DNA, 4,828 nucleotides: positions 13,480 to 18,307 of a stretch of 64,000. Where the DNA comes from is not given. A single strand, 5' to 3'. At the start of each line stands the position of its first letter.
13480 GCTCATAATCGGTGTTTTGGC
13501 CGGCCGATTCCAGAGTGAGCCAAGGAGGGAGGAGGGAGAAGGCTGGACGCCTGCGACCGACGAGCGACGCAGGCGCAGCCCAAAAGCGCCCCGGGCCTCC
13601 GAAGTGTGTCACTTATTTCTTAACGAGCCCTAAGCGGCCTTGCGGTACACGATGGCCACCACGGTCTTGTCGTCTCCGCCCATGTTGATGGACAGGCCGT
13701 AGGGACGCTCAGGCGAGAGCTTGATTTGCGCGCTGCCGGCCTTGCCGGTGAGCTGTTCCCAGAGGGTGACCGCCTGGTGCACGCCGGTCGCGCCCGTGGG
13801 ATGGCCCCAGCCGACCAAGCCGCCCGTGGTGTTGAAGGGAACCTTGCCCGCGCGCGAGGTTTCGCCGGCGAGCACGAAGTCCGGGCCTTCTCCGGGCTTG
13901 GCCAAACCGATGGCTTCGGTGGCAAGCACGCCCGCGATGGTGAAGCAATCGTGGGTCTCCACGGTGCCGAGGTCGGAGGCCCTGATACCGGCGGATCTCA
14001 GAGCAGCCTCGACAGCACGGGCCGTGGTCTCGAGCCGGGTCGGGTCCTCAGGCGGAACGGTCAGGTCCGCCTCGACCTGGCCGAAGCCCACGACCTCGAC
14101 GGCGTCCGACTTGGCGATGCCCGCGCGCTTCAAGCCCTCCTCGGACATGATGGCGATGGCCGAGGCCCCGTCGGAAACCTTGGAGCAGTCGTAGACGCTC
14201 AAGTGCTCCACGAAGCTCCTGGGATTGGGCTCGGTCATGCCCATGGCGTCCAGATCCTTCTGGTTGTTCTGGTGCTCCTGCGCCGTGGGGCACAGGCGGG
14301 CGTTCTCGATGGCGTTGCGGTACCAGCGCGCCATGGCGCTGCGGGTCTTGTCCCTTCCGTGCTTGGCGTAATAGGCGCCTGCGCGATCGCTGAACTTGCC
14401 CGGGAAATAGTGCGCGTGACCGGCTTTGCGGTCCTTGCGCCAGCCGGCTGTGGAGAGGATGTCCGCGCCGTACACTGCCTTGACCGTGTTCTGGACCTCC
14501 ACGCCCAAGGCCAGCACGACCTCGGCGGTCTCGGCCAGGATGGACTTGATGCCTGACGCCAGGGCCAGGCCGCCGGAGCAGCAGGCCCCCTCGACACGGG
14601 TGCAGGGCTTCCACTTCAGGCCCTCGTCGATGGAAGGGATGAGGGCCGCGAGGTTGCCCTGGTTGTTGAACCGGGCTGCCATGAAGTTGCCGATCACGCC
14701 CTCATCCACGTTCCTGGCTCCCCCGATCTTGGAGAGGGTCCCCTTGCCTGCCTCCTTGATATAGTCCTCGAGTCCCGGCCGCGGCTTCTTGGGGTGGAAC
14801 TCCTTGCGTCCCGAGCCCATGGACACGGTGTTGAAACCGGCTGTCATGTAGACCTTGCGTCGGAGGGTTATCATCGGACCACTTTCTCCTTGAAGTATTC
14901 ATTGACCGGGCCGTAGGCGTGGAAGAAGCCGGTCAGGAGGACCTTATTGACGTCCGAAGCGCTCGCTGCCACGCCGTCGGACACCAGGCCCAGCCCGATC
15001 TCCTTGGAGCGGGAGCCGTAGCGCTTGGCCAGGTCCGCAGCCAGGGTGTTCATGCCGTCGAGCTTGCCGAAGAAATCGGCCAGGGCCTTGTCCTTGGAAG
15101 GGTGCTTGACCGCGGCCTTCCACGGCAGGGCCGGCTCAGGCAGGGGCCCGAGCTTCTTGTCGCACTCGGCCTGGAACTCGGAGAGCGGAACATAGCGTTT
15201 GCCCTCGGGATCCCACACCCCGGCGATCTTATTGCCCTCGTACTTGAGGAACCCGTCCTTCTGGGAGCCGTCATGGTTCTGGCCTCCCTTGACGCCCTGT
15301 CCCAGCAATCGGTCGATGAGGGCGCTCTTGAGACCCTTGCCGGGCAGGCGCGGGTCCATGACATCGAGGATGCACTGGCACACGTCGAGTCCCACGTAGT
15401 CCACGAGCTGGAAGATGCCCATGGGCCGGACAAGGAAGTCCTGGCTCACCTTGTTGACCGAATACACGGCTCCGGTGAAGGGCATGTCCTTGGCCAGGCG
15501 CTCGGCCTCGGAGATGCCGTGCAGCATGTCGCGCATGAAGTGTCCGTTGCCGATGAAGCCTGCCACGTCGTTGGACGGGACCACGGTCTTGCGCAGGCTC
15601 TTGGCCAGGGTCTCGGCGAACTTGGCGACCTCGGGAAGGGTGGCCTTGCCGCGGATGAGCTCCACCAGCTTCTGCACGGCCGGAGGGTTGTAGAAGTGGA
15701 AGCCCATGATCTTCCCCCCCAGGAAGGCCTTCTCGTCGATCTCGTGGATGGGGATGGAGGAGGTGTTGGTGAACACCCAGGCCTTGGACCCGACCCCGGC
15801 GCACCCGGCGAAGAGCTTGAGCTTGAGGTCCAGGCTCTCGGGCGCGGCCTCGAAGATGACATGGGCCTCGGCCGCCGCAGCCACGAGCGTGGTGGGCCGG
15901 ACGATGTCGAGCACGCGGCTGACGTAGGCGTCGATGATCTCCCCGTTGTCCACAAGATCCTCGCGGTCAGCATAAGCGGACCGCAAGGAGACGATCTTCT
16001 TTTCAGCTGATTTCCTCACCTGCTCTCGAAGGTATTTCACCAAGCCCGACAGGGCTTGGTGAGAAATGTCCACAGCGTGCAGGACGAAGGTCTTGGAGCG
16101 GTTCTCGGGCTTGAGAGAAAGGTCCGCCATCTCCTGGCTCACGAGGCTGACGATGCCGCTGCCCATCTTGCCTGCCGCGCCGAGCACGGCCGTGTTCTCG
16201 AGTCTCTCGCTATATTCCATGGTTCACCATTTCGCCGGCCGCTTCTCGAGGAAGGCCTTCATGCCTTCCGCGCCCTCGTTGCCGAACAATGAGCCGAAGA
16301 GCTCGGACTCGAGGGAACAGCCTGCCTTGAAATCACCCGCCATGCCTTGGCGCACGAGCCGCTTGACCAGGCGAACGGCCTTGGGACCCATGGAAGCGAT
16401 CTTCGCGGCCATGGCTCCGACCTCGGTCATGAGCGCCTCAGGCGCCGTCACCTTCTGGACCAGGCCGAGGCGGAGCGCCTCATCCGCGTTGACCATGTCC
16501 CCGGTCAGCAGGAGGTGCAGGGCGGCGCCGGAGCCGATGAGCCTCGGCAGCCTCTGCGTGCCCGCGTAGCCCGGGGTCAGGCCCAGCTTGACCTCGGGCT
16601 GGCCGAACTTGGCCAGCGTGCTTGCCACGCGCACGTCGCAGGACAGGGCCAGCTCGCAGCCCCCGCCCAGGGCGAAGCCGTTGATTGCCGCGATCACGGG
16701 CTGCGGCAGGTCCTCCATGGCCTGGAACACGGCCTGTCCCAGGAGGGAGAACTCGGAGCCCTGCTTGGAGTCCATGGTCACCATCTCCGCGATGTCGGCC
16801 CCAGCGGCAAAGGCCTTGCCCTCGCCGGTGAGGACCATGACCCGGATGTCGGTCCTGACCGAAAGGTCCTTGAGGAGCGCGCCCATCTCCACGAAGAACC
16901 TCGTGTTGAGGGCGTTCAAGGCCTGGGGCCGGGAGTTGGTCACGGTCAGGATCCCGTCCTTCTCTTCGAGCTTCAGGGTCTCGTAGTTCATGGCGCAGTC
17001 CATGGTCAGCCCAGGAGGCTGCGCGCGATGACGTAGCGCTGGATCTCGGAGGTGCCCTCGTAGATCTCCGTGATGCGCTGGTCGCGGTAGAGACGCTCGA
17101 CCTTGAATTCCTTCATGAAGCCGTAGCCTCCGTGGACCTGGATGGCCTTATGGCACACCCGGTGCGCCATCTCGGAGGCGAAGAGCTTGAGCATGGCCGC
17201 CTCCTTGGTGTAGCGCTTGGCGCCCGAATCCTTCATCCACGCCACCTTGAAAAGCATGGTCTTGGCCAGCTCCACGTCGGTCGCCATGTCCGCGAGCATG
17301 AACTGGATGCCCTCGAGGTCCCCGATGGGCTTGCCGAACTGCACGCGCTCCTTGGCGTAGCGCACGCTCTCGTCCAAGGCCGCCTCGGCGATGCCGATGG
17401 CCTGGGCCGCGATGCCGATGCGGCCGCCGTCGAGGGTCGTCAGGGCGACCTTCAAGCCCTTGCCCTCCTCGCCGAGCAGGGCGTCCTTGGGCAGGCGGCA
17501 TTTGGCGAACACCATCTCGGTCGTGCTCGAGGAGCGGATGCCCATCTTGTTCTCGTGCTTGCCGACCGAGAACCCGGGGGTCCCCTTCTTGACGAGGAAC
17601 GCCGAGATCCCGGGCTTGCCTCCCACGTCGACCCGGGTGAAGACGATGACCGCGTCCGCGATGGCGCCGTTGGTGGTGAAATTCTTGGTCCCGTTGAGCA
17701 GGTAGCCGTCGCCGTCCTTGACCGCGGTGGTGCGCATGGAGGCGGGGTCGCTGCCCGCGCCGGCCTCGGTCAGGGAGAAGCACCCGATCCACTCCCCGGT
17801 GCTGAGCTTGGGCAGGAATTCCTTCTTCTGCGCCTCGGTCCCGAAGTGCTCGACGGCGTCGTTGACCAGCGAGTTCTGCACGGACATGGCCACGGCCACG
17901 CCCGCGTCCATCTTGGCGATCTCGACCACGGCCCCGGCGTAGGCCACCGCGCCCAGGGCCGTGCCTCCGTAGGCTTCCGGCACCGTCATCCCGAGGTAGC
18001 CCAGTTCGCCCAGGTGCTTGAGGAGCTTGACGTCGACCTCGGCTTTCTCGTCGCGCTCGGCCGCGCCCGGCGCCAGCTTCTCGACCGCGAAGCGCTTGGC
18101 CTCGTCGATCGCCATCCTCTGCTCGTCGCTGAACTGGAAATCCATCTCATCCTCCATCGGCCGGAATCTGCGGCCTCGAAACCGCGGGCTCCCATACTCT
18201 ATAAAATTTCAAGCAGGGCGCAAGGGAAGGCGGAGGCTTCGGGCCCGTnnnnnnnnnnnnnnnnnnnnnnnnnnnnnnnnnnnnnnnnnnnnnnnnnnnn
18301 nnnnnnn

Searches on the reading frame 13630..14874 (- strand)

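Call 73: search_protein_families(library=pfam, proteins=[window:13630-14874:-], max_evalue=0.0001)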
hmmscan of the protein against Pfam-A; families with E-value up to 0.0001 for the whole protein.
window:13630-14874:- (414 aa): 3 families
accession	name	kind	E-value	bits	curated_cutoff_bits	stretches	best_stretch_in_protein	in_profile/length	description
PF22691.2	Thiolase_C_1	-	8.2e-28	97.4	28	1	276-401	13-133/144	Thiolase C-terminal domain-like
PF00108.29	Thiolase_N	-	1.4e-09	38.2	26.4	1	40-246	28-260/260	Thiolase, N-terminal domain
PF02803.24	Thiolase_C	-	3.3e-09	36.9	27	1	284-380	24-102/123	Thiolase, C-terminal domain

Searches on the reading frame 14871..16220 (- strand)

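Call 73: search_protein_families(library=pfam, proteins=[window:14871-16220:-], max_evalue=0.0001)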
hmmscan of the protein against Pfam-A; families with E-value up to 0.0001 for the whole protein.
window:14871-16220:- (449 aa): 2 families
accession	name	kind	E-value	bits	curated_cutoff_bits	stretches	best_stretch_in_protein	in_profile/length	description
PF02737.24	3HCDH_N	-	1.6e-29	103.6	22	1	11-218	3-179/180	3-hydroxyacyl-CoA dehydrogenase, NAD binding domain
PF00725.27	3HCDH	-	3.5e-06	27.9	22.1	1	254-318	28-93/97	3-hydroxyacyl-CoA dehydrogenase, C-terminal domain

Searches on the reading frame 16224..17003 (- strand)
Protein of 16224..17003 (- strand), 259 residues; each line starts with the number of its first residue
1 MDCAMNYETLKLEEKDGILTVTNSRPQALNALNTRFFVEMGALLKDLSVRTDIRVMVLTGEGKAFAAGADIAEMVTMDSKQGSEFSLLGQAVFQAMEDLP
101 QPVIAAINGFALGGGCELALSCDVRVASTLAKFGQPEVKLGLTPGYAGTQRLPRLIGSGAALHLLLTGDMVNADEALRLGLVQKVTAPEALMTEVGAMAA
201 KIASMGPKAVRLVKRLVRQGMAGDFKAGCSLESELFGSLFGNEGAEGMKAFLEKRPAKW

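Call 73: search_protein_families(library=pfam, proteins=[window:16224-17003:-], max_evalue=0.0001)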
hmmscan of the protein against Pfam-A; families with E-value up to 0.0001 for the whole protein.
window:16224-17003:- (259 aa): 2 families
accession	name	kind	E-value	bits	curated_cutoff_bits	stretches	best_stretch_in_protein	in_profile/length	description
PF00378.25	ECH_1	-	1.4e-62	211.8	27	1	13-259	1-248/251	Enoyl-CoA hydratase/isomerase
PF16113.10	ECH_2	-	2.5e-33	116.4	27.2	1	22-193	5-179/335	Enoyl-CoA hydratase/isomerase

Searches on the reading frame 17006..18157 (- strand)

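Call 73: search_protein_families(library=pfam, proteins=[window:17006-18157:-], max_evalue=0.0001)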
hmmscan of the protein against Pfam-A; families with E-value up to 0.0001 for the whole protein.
window:17006-18157:- (383 aa): 5 families
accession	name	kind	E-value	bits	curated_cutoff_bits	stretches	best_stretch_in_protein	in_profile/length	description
PF00441.29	Acyl-CoA_dh_1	-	1.8e-53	181.2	22.4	1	232-382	1-150/150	Acyl-CoA dehydrogenase, C-terminal domain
PF02771.21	Acyl-CoA_dh_N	-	6.9e-34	117.1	22.9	1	10-122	1-113/113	Acyl-CoA dehydrogenase, N-terminal domain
PF02770.24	Acyl-CoA_dh_M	-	1.6e-26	92.7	33.3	1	126-220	1-97/97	Acyl-CoA dehydrogenase, middle domain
PF08028.16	Acyl-CoA_dh_2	-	1.8e-23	83.7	22.7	1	247-370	1-133/134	Acyl-CoA dehydrogenase, C-terminal domain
PF22924.1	ACOX_C_alpha1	-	1.1e-06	28.9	27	0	285-381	50-168/169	Acyl-CoA oxidase, C-alpha1 domain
